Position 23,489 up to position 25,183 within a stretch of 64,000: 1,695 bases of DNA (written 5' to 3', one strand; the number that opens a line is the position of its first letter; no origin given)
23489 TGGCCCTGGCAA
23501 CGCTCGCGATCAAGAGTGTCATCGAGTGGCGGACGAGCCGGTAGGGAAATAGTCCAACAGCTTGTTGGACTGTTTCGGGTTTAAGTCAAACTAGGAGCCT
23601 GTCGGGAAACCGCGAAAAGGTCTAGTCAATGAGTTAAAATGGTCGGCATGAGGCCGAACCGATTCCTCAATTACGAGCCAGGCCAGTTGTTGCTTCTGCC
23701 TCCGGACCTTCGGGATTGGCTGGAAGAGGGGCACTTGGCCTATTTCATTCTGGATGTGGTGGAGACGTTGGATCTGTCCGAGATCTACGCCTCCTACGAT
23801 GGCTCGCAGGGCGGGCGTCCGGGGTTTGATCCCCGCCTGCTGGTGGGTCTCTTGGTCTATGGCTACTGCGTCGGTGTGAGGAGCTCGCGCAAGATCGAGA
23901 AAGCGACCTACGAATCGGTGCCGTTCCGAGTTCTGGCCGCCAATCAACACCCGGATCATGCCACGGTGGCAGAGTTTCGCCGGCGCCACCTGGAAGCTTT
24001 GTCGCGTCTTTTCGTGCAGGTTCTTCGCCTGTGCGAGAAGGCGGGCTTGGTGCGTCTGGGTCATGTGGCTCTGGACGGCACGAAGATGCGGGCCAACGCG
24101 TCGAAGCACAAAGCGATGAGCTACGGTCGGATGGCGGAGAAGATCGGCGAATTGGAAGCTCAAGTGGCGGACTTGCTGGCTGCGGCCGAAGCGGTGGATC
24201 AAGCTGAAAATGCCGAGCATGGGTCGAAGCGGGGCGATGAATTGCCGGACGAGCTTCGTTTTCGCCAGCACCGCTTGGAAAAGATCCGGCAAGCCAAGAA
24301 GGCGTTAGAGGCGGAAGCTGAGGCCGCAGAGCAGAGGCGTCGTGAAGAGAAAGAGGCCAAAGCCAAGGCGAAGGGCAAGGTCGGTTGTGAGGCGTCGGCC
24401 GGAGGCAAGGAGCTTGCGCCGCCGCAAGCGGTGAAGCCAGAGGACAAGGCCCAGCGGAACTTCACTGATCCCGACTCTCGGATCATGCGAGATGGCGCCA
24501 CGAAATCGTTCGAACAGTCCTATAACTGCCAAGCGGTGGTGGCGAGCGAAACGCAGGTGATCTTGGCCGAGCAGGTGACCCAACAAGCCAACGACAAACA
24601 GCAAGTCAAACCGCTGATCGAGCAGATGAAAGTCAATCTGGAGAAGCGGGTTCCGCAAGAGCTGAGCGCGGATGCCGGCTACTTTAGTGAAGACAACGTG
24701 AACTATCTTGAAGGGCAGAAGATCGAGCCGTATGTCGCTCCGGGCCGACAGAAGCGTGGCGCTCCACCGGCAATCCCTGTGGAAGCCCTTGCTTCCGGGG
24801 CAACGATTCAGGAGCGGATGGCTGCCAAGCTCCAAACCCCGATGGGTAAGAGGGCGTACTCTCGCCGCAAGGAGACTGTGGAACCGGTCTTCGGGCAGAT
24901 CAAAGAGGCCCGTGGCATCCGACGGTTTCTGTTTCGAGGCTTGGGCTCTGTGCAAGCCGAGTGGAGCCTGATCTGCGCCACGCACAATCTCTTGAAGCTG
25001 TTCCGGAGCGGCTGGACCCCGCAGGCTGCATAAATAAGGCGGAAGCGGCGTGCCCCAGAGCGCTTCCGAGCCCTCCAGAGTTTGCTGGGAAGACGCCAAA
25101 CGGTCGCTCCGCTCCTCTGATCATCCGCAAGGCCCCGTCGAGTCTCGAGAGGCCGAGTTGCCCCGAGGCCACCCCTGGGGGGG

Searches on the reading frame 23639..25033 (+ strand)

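Call 17: search_protein_families(library=pfam, proteins=[window:23639-25033:+], max_evalue=0.00001)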
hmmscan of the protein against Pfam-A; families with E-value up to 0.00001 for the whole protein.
window:23639-25033:+ (464 aa): 3 families
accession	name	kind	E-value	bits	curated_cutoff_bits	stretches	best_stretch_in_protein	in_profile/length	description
PF13751.12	DDE_Tnp_1_6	-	7.5e-16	59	25.1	1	390-454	60-124/125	Transposase DDE domain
PF05598.16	DUF772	-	8.8e-16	58.1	23.1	1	59-128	1-74/74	Transposase domain (DUF772)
PF01609.27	DDE_Tnp_1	-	9.3e-16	58.6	23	1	288-451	29-200/200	Transposase DDE domain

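Call 21: search_protein_families(library=ncbifam, proteins=[window:23639-25033:+], max_evalue=0.01)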
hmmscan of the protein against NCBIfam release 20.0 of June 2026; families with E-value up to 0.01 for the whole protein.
window:23639-25033:+ (464 aa): 6 families
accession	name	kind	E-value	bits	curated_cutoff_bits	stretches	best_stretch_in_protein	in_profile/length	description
NF033551.1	transpos_IS1182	equivalog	5.9e-111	371.7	270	2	12-374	2-348/488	IS1182 family transposase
NF033581.1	transpos_IS5_4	equivalog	6.3e-21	75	140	1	48-451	20-284/285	IS5 family transposase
NF033578.1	transpos_IS5_1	equivalog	3.3e-10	39.7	275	1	274-456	262-418/419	IS5 family transposase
NF033580.1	transpos_IS5_3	equivalog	5.7e-07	29.3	110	1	296-427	127-234/258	IS5 family transposase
NF033579.1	transpos_IS5_2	equivalog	9.6e-07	28.6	140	1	300-451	145-287/289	IS5 family transposase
NF033593.1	transpos_ISNCY_1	equivalog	4.2e-06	25.7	325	1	258-373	265-379/444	ISNCY family transposase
